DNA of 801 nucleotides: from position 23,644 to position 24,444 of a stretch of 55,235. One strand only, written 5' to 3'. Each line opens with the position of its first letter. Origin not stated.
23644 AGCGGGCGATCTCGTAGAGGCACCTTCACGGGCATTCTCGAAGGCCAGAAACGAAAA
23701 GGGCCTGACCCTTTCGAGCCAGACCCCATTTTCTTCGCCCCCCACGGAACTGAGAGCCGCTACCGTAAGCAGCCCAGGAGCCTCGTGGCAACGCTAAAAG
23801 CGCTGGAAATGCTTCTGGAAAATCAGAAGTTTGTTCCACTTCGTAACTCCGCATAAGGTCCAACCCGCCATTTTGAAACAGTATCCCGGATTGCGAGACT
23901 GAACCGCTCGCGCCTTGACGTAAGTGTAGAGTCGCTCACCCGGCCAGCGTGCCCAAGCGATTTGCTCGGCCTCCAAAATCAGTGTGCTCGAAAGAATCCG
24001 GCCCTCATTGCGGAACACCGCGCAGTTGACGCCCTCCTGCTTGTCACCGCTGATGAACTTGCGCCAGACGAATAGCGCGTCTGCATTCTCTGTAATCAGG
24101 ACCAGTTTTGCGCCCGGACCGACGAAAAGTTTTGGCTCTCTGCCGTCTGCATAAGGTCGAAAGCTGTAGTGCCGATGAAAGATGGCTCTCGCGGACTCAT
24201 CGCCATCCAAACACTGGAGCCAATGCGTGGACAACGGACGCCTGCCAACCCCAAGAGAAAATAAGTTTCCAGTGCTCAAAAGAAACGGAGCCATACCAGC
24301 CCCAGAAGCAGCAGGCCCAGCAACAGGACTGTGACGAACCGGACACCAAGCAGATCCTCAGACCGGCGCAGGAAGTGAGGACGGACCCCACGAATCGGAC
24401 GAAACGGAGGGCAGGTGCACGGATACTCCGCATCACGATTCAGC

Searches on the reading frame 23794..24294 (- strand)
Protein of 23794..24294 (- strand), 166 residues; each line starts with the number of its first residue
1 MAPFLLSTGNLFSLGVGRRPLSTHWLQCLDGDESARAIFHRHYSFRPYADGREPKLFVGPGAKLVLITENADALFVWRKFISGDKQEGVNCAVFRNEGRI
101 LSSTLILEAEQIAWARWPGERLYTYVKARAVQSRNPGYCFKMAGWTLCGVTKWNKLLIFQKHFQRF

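Call 8: search_protein_families(library=phrogs, proteins=[window:23794-24294:-], max_evalue=0.01)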
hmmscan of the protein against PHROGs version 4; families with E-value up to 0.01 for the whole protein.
window:23794-24294:- (166 aa): 1 family
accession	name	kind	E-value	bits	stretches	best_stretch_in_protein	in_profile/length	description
phrog_24928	-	unknown function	1.1e-27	97.7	1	24-162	2-139/157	-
